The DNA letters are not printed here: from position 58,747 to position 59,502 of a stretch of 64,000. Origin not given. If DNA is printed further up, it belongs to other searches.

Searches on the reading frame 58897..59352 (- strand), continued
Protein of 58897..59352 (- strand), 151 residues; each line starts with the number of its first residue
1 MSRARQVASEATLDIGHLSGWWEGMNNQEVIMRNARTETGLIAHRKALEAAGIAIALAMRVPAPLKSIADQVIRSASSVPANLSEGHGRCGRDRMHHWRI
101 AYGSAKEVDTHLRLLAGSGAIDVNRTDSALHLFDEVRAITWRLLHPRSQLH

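Call 87: find_homologous_proteins(query=P0216)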
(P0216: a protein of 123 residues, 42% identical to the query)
Query P0216 (123 aa): 119 proteins with E <= 0.001 among 197 candidates.
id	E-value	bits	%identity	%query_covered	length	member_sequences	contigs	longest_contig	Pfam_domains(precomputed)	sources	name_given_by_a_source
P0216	2.2e-70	252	100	100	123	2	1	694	PF05635.18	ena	-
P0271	4.6e-59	215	88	99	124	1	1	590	PF05635.18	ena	-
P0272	2.2e-57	210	85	100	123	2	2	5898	PF05635.18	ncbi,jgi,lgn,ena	-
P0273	4.1e-56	206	84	99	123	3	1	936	PF05635.18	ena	-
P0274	1.8e-45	172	71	100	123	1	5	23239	PF05635.18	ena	-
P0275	3.6e-44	168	69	100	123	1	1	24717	PF05635.18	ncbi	-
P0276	6.2e-43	164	68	100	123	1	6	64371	PF05635.18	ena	-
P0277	7.9e-41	157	67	99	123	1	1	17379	PF05635.18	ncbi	-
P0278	9.4e-41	157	68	93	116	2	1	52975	PF05635.18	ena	-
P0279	8.8e-40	153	64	98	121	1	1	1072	PF05635.18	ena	-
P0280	1.2e-38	150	62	98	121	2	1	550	PF05635.18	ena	-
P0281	1.3e-38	150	63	98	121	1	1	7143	PF05635.18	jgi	jgi:four helix bundle protein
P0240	8.2e-38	147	65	99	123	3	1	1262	PF05635.18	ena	-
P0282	8.3e-38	147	66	99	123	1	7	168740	PF05635.18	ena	-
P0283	3.3e-37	145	64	99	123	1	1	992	PF05635.18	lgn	-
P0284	6.3e-37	144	63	98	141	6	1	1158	PF05635.18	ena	-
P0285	1.5e-35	140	62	99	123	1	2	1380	PF05635.18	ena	-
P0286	1.6e-35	140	60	93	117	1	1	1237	PF05635.18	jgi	jgi:four helix bundle protein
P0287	3.4e-35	139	61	98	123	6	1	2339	PF05635.18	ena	-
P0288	5.2e-35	138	60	98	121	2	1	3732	PF05635.18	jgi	-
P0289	8.4e-34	134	57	99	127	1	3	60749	PF05635.18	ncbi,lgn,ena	-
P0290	1.1e-33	134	61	93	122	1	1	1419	PF05635.18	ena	-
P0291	2.4e-33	133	62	95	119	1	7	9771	PF05635.18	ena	-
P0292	8.7e-31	124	55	89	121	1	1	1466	PF05635.18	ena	-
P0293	3.5e-29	119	58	85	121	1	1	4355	PF05635.18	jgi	jgi:four helix bundle protein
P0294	8.7e-28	115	56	91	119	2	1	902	PF05635.18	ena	-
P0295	1.6e-27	114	62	83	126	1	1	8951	PF05635.18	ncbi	-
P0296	2.7e-27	113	59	79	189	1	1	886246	PF05635.18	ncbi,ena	-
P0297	1.0e-26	111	75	61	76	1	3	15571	PF05635.18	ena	-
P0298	2.3e-26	110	65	72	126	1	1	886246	PF05635.18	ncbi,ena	-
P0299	2.4e-26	110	54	88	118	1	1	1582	PF05635.18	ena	-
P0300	1.2e-25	108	59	84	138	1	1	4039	PF05635.18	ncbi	-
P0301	1.5e-25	108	52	92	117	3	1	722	PF05635.18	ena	-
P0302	1.6e-25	107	54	94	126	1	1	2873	PF05635.18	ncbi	-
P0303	4.8e-25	106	56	87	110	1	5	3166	PF05635.18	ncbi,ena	-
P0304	6.3e-25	106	60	84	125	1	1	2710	PF05635.18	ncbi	-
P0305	7.1e-25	105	55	91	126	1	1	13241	PF05635.18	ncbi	-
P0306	1.1e-24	105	50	90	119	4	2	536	PF05635.18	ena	-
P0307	1.7e-24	104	55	85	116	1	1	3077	PF05635.18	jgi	jgi:four helix bundle protein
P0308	5.1e-24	103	52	87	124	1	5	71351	PF05635.18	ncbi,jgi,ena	ncbi:MAG: four helix bundle protein [Acidobacteriota bacterium]|jgi:four helix bundle protein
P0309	5.9e-24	102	57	84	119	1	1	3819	PF05635.18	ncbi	-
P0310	7.2e-24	102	53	85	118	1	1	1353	PF05635.18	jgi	jgi:four helix bundle protein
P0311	9.9e-24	102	50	88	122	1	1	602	PF05635.18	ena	-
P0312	1.1e-23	102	54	85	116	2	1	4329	PF05635.18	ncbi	-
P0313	1.3e-23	101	55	85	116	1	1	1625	PF05635.18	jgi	jgi:four helix bundle protein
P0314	1.6e-23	101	56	86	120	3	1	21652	PF05635.18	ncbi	-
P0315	1.7e-23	101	59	48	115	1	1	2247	PF05635.18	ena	-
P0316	1.8e-23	101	54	90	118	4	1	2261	PF05635.18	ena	-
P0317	2.0e-23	101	52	85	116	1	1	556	PF05635.18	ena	-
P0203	2.0e-23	101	54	89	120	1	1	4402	PF05635.18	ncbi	-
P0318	2.2e-23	101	54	85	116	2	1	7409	PF05635.18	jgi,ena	-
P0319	3.0e-23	100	53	85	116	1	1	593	PF05635.18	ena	-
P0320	4.0e-23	100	52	85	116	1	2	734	PF05635.18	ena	-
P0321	4.2e-23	100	59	84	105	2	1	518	PF05635.18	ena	-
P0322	4.3e-23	100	53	85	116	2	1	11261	PF05635.18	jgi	-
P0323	5.1e-23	99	53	88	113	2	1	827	PF05635.18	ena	-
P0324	5.7e-23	99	52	85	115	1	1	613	PF05635.18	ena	-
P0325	6.1e-23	99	53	89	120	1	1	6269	PF05635.18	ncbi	-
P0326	6.6e-23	99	52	89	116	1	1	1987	PF05635.18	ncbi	-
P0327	7.7e-23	99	59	63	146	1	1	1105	PF05635.18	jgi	jgi:four helix bundle protein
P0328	8.3e-23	99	52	91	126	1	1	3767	PF05635.18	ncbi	-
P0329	9.4e-23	99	52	85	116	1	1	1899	PF05635.18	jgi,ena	jgi:four helix bundle protein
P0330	9.6e-23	99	52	89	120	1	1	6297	PF05635.18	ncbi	-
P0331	1.4e-22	98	50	92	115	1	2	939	PF05635.18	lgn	-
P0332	2.0e-22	98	53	85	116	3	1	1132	PF05635.18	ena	-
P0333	2.2e-22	97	54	84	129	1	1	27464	PF05635.18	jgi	jgi:four helix bundle protein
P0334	2.3e-22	97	53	85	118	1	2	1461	PF05635.18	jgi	jgi:four helix bundle protein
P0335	3.4e-22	97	52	85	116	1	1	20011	PF05635.18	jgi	-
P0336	5.5e-22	96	54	85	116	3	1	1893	PF05635.18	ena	-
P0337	6.4e-22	96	61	63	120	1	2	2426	PF05635.18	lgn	-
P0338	7.0e-22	96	52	90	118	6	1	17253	PF05635.18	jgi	-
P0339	7.6e-22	96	57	67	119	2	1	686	PF05635.18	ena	-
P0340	8.8e-22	95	52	85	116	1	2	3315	PF05635.18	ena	-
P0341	8.9e-22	95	52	85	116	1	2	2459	PF05635.18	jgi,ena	-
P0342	9.8e-22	95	53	85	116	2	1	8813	PF05635.18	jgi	-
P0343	1.2e-21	95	52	90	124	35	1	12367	PF05635.18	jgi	-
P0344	1.2e-21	95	54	85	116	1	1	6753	PF05635.18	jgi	jgi:four helix bundle protein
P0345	1.3e-21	95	48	89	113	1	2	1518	PF05635.18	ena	-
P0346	1.7e-21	95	46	93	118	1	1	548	PF05635.18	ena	-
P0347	5.7e-21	93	51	85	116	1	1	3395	PF05635.18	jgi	jgi:four helix bundle protein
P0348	6.3e-21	93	50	85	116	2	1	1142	PF05635.18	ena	-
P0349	1.9e-20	91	51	85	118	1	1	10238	PF05635.18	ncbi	-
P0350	3.3e-20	90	51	83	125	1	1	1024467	PF05635.18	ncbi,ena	-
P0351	6.3e-20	90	50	85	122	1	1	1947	PF05635.18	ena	-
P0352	6.8e-20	89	50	85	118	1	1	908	PF05635.18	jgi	jgi:four helix bundle protein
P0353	1.3e-19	89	51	89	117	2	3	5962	PF05635.18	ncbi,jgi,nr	ncbi:MAG: four helix bundle protein [Thermoanaerobaculales bacterium]|jgi:four helix bundle protein|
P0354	1.3e-19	88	51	87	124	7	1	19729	PF05635.18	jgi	jgi:four helix bundle protein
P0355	2.2e-19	88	50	89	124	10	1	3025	PF05635.18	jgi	jgi:four helix bundle protein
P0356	6.2e-19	86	50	89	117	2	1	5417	PF05635.18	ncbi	-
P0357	8.5e-19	86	49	85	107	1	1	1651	PF05635.18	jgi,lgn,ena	-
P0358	1.8e-18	85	65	55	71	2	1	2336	PF05635.18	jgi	-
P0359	2.7e-18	84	75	46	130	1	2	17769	PF05635.18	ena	-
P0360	1.4e-17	82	50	87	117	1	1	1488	PF05635.18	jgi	jgi:four helix bundle protein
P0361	4.4e-17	80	54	57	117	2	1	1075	PF05635.18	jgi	-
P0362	8.7e-17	79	45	85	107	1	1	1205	PF05635.18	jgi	jgi:four helix bundle protein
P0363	1.4e-16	79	47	85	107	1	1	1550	PF05635.18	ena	-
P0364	1.4e-16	79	47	84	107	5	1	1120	PF05635.18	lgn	-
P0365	2.0e-16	78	47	84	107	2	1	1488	PF05635.18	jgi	jgi:four helix bundle protein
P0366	4.3e-16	77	48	85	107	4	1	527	PF05635.18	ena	-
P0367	5.1e-16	77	45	85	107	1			PF05635.18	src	-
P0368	1.5e-15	75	53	69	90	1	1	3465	PF05635.18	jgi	jgi:four helix bundle protein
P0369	4.7e-15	74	41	85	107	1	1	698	PF05635.18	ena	-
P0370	7.8e-14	70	45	86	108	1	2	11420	PF05635.18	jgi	jgi:four helix bundle protein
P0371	1.6e-13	69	45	85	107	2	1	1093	PF05635.18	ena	-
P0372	1.1e-7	50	52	52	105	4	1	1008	PF05635.18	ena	-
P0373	2.5e-7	49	41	77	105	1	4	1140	PF05635.18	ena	-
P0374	8.0e-7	47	38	82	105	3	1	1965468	PF05635.18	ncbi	-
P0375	1.2e-6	47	37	82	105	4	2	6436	PF05635.18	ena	-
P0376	2.3e-6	46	48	52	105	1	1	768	PF05635.18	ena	-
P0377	2.7e-6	46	47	55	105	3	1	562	PF05635.18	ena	-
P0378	4.7e-6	45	48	52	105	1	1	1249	PF05635.18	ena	-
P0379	4.8e-6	45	42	63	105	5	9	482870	PF05635.18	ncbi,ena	-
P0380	6.3e-6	44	58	37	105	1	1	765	PF05635.18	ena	-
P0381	8.3e-6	44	57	37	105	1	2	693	PF05635.18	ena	-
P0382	1.0e-5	44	39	72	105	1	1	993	PF05635.18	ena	-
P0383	1.3e-5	43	48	52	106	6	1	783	PF05635.18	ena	-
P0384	2.4e-5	43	57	37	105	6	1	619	PF05635.18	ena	-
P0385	4.6e-5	42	45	59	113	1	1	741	PF05635.18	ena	-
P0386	2.1e-4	40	39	92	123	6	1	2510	PF05635.18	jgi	jgi:four helix bundle protein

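Call 88: find_encoding_contigs(protein=P0282, flank=1500, max_places=3)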
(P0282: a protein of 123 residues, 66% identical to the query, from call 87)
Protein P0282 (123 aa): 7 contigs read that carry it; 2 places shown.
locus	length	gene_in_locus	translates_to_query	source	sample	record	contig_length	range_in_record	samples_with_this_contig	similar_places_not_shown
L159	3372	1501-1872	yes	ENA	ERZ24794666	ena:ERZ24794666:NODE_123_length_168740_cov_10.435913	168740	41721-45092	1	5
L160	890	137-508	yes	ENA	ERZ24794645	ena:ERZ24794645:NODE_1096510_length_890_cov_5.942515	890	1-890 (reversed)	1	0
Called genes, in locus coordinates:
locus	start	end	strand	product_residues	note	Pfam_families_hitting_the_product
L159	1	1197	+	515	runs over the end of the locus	PF07719:TPR_2 (faint), PF13176:TPR_7 (faint), PF13428:TPR_14 (faint), PF13429:TPR_15, PF23914:TPR_CcmH_CycH, PF14559:TPR_19 (weak), PF00685:Sulfotransfer_1, PF13469:Sulfotransfer_3, +5 more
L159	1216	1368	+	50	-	-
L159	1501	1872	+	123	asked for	PF05635:23S_rRNA_IVP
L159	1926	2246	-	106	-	PF05635:23S_rRNA_IVP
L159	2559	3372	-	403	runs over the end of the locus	PF15892:BNR_4 (faint)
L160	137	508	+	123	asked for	PF05635:23S_rRNA_IVP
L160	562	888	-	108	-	?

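Call 89: find_encoding_contigs(protein=P0298, flank=1500, max_places=1)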
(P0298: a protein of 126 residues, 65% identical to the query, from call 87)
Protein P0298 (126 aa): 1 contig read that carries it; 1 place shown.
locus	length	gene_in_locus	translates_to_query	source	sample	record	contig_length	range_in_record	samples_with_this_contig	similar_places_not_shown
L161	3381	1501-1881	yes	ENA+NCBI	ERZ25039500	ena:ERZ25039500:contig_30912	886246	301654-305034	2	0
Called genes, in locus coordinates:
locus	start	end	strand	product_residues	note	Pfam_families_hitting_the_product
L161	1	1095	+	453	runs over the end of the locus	PF02310:B12-binding, PF04055:Radical_SAM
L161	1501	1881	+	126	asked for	PF05635:23S_rRNA_IVP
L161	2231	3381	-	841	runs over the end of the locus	PF00403:HMA, PF00122:E1-E2_ATPase, PF00702:Hydrolase, PF12710:HAD (faint)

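Call 90: find_encoding_contigs(protein=P0350, flank=1500, max_places=1)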
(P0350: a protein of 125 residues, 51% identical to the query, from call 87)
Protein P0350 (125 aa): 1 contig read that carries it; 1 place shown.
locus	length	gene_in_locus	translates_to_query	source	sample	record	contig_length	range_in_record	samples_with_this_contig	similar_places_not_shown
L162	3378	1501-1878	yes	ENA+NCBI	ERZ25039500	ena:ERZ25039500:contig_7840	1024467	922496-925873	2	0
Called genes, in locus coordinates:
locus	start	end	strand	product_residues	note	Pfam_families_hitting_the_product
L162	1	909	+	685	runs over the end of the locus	PF03169:OPT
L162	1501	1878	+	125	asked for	PF05635:23S_rRNA_IVP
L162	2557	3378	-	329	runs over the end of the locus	-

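Call 111: predict_structure(alignment_id=A7)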
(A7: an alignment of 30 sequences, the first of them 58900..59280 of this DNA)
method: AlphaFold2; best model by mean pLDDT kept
length: 127 residues; sequences in the alignment: 30
mean_pLDDT: 89.2   pTM: 0.81
mean pLDDT of the five models: 89.2, 89.2, 88.5, 88.4, 88.3
residues with pLDDT >= 90: 103; 70-90: 4; 50-70: 7; < 50: 13
segments of 3 or more residues with pLDDT < 50: 1-11
pLDDT, mean of each block of 10 residues (from residue 1): 43 69 98 98 99 98 94 98 99 98 98 95 65
secondary structure, 60 per line:
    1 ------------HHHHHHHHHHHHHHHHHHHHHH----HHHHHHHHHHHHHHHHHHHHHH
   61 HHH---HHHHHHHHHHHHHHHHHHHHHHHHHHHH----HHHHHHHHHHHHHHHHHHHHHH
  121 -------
elements in order: H13-34 H39-63 H67-94 H99-120

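Call 113: fold_search(model_id=the predicted structure, library=pdb)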
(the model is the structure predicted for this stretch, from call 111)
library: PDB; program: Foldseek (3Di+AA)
matches with E <= 10: 753; with E <= 0.001: 9
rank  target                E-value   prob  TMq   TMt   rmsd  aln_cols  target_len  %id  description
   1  2gsc_E                1.4e-05  1.00  0.74  0.84   1.5       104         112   28  Crystal Structure of the Conserved Hypothetical Cytosolic Protein Xcc0516 from Xanthomonas campestris (released 2006-10-03)
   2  2gsc_D                1.5e-05  1.00  0.74  0.81   1.6       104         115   28  Crystal Structure of the Conserved Hypothetical Cytosolic Protein Xcc0516 from Xanthomonas campestris (released 2006-10-03)
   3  2gsc_B                2.6e-05  1.00  0.75  0.81   1.4       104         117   28  Crystal Structure of the Conserved Hypothetical Cytosolic Protein Xcc0516 from Xanthomonas campestris (released 2006-10-03)
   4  2gsc_C                4.4e-05  1.00  0.72  0.83   1.4       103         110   28  Crystal Structure of the Conserved Hypothetical Cytosolic Protein Xcc0516 from Xanthomonas campestris (released 2006-10-03)
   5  2gsc_A                6.1e-05  1.00  0.72  0.81   1.5       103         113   28  Crystal Structure of the Conserved Hypothetical Cytosolic Protein Xcc0516 from Xanthomonas campestris (released 2006-10-03)
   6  2rld_B                2.8e-04  1.00  0.75  0.84   2.3       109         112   23  CRYSTAL STRUCTURE OF A PROTEIN WITH UNKNOWN FUNCTION FROM S23 RIBOSOMAL PROTEIN FAMILY (BT_0352) FROM BACTEROIDES THET (released 2007-10-30)
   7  2rld_C                3.1e-04  1.00  0.73  0.80   2.2       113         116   22  CRYSTAL STRUCTURE OF A PROTEIN WITH UNKNOWN FUNCTION FROM S23 RIBOSOMAL PROTEIN FAMILY (BT_0352) FROM BACTEROIDES THET (released 2007-10-30)
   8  2rld_E                6.0e-04  1.00  0.72  0.83   2.1       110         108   23  CRYSTAL STRUCTURE OF A PROTEIN WITH UNKNOWN FUNCTION FROM S23 RIBOSOMAL PROTEIN FAMILY (BT_0352) FROM BACTEROIDES THET (released 2007-10-30)
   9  2rld_A                7.9e-04  1.00  0.74  0.82   2.4       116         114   21  CRYSTAL STRUCTURE OF A PROTEIN WITH UNKNOWN FUNCTION FROM S23 RIBOSOMAL PROTEIN FAMILY (BT_0352) FROM BACTEROIDES THET (released 2007-10-30)
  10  2rld_D                3.8e-03  1.00  0.70  0.82   2.3       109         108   23  CRYSTAL STRUCTURE OF A PROTEIN WITH UNKNOWN FUNCTION FROM S23 RIBOSOMAL PROTEIN FAMILY (BT_0352) FROM BACTEROIDES THET (released 2007-10-30)
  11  8ub7_E                2.4e-02  1.00  0.72  0.82   1.8       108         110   13  Diversity-generating retroelement (DGR) ribonucleoprotein reverse transcriptase - Active state (N-occupied) (released 2024-10-23)
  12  4dwl_D                2.7e-02  1.00  0.69  0.80   2.0       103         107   14  Avd molecule from Bordetella bacteriophage DGR (released 2013-02-27)
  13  8ub7_C                3.9e-02  1.00  0.70  0.79   2.2       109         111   12  Diversity-generating retroelement (DGR) ribonucleoprotein reverse transcriptase - Active state (N-occupied) (released 2024-10-23)
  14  4dwl_C                4.6e-02  1.00  0.70  0.79   1.9       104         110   14  Avd molecule from Bordetella bacteriophage DGR (released 2013-02-27)
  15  8ub7_B                4.6e-02  1.00  0.71  0.74   4.0       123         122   13  Diversity-generating retroelement (DGR) ribonucleoprotein reverse transcriptase - Active state (N-occupied) (released 2024-10-23)
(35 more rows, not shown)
